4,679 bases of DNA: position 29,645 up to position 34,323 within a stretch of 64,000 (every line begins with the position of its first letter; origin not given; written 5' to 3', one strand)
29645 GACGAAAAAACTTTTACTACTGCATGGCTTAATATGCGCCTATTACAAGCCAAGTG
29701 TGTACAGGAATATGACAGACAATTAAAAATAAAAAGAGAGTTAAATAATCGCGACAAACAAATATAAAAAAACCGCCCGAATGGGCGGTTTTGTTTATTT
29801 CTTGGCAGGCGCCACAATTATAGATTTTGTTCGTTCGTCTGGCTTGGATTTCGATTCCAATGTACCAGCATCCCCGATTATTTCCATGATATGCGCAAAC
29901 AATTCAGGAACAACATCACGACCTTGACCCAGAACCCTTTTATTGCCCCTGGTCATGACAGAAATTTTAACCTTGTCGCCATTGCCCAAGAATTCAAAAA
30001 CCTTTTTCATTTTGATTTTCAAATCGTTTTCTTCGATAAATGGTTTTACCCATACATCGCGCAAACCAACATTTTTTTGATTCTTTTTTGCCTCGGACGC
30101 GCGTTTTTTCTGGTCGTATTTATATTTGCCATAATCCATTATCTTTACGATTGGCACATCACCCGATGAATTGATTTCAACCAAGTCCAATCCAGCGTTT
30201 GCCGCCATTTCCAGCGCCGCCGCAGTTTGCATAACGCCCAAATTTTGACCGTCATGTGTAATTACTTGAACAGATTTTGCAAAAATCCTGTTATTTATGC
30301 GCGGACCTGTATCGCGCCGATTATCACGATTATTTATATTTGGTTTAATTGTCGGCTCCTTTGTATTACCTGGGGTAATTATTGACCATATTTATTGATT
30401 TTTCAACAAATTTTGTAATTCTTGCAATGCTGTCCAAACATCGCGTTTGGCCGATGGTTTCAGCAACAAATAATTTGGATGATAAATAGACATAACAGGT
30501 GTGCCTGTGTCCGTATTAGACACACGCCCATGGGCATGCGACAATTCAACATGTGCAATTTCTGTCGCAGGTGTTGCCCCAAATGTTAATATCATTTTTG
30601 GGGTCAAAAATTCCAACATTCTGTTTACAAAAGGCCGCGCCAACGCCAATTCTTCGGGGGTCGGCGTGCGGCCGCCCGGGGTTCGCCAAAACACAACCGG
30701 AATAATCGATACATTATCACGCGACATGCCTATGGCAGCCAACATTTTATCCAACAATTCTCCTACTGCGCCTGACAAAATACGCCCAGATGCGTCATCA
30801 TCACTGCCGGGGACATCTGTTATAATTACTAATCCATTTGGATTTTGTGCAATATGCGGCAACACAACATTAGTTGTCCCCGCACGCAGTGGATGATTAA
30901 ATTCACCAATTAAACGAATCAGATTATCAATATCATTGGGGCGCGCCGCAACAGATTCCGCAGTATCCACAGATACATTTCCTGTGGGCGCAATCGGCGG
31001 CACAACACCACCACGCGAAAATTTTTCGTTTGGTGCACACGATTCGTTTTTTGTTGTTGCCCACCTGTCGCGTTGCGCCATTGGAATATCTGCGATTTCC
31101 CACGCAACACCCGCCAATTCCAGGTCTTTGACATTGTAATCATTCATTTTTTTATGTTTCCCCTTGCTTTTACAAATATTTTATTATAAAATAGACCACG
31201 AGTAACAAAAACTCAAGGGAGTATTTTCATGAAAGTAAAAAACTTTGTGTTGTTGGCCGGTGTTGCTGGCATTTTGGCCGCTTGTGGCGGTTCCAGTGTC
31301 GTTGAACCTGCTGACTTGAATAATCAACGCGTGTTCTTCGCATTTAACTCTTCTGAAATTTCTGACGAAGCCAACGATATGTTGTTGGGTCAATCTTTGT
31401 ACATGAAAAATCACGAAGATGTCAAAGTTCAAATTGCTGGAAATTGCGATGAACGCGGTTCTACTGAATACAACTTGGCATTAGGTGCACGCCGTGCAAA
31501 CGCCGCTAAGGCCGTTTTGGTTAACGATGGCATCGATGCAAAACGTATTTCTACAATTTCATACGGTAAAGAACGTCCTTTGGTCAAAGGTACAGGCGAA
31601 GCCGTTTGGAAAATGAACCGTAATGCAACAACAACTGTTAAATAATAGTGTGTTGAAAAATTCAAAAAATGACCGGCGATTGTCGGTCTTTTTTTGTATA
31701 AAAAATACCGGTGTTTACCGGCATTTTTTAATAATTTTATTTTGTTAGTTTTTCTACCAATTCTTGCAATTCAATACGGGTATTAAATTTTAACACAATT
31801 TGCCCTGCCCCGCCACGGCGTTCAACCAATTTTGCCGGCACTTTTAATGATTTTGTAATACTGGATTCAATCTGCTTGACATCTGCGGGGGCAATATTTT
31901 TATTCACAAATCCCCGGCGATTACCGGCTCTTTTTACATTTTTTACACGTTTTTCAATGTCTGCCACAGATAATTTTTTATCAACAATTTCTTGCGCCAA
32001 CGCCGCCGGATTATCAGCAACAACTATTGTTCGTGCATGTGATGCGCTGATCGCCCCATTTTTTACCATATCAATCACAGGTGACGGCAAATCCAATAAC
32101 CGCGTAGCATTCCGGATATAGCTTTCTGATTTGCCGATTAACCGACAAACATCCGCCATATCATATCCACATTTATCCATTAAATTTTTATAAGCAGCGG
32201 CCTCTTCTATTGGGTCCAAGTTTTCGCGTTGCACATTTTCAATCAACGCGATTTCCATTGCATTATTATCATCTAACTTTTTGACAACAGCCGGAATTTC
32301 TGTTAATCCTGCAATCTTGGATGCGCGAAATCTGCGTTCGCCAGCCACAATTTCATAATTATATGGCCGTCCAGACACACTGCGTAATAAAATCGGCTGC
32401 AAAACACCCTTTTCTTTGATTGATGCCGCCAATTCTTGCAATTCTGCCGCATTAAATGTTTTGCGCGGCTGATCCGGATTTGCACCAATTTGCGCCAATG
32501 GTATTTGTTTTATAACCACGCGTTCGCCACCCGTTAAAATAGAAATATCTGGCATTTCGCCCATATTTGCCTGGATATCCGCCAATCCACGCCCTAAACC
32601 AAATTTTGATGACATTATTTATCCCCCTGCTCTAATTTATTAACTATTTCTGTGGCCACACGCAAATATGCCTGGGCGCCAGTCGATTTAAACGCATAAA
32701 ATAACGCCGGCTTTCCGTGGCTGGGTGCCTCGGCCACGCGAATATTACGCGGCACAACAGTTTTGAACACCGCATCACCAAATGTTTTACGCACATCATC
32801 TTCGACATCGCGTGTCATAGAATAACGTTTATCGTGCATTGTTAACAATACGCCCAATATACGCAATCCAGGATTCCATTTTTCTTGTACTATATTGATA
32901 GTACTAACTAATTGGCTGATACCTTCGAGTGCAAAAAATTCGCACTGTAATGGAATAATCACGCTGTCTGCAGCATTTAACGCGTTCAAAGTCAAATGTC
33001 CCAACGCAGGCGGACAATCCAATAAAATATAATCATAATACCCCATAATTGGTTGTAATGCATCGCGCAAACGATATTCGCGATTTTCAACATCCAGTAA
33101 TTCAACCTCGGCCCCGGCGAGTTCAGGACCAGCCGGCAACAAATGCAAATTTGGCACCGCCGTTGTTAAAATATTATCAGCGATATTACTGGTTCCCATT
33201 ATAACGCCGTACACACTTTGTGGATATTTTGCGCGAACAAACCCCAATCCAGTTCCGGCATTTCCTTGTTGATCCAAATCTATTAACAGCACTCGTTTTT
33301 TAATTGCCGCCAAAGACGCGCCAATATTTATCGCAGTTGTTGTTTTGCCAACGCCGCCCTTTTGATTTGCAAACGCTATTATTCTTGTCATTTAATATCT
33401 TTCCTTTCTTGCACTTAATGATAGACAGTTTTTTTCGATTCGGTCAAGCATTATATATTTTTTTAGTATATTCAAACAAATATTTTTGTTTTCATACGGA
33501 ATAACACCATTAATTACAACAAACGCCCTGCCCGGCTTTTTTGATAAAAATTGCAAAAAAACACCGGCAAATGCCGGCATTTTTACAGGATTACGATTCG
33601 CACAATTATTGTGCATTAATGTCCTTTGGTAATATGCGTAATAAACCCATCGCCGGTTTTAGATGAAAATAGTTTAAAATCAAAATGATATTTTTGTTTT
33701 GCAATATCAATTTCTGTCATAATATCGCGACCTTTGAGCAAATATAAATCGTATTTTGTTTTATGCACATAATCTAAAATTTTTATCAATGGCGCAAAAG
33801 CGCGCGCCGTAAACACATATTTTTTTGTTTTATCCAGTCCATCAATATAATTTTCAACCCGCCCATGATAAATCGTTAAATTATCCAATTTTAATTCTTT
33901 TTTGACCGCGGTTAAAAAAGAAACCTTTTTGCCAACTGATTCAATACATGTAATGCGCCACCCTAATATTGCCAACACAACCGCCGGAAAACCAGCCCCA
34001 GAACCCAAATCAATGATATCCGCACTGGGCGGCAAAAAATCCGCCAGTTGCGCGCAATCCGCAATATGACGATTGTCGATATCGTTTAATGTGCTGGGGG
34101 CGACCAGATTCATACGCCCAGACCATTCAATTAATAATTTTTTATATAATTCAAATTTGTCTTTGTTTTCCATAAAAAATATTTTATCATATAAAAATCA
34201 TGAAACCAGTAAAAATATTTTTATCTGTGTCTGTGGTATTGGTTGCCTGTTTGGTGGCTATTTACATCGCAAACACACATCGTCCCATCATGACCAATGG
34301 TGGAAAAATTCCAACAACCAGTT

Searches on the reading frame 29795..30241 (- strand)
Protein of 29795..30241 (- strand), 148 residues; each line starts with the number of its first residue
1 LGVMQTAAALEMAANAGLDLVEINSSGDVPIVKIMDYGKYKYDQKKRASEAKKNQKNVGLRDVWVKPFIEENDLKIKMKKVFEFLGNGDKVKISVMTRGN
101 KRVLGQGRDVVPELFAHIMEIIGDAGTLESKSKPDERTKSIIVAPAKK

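Call 18: search_protein_families(library=pfam, proteins=[window:29795-30241:-], max_evalue=0.001)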
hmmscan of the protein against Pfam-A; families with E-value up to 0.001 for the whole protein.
window:29795-30241:- (148 aa): 2 families
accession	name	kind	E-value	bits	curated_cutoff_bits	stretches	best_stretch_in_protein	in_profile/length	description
PF05198.21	IF3_N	-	5.2e-19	68.6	26.9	1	1-51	20-70/70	Translation initiation factor IF-3, N-terminal domain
PF00707.27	IF3_C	-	1.6e-13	50.8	34.8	1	60-145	3-85/86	Translation initiation factor IF-3, C-terminal domain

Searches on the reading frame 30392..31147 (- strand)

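Call 19: search_protein_families(library=pfam, proteins=[window:30392-31147:-], max_evalue=0.001)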
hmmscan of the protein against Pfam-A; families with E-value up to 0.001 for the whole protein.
window:30392-31147:- (251 aa): 1 family
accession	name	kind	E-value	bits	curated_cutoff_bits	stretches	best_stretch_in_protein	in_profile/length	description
PF03167.25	UDG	-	6.3e-20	72.1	24.3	1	106-243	10-139/141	Uracil DNA glycosylase superfamily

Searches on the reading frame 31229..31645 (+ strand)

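Call 19: search_protein_families(library=pfam, proteins=[window:31229-31645:+], max_evalue=0.001)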
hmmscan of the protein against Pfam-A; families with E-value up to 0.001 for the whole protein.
window:31229-31645:+ (138 aa): 1 family
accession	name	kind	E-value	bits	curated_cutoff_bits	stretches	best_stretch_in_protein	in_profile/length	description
PF00691.25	OmpA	-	6.3e-19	68.6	27.2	1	36-125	1-92/98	OmpA family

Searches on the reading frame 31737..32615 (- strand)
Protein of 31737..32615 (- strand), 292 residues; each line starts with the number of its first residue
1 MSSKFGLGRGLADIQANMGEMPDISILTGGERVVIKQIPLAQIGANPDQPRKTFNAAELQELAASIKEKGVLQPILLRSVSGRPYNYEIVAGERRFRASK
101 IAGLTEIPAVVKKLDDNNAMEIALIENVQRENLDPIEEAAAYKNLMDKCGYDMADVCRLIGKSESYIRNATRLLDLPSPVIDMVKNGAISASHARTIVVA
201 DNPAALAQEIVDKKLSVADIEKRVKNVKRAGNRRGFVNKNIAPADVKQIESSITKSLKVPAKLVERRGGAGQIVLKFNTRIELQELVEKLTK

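Call 19: search_protein_families(library=pfam, proteins=[window:31737-32615:-], max_evalue=0.001)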
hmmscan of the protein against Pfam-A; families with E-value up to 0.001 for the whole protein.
window:31737-32615:- (292 aa): 4 families
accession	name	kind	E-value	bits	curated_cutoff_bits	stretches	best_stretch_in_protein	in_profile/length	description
PF02195.25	ParB_N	-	1.7e-34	118.2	26.3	1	35-129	3-95/95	ParB N-terminal domain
PF17762.8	HTH_ParB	-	4.9e-26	91.3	22.6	1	131-228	1-101/102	ParB HTH domain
PF23433.1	DUF7119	-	5.9e-05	23.4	30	1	162-229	59-128/141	Family of unknown function (DUF7119)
PF23552.2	ParB_C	-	0.00019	21.2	23.8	1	244-290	3-49/50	ParB dimerisation domain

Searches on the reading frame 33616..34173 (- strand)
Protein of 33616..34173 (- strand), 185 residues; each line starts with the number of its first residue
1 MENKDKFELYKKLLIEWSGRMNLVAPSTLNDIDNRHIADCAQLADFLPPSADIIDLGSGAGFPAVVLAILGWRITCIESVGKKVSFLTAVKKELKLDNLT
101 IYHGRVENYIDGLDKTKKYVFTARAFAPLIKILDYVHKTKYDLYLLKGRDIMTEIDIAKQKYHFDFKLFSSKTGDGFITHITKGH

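Call 19: search_protein_families(library=pfam, proteins=[window:33616-34173:-], max_evalue=0.001)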
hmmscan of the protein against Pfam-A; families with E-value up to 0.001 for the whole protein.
window:33616-34173:- (185 aa): 1 family
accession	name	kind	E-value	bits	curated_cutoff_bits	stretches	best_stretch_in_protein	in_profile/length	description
PF02527.21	GidB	-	2.7e-36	125.1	27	1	4-165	2-166/184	rRNA small subunit methyltransferase G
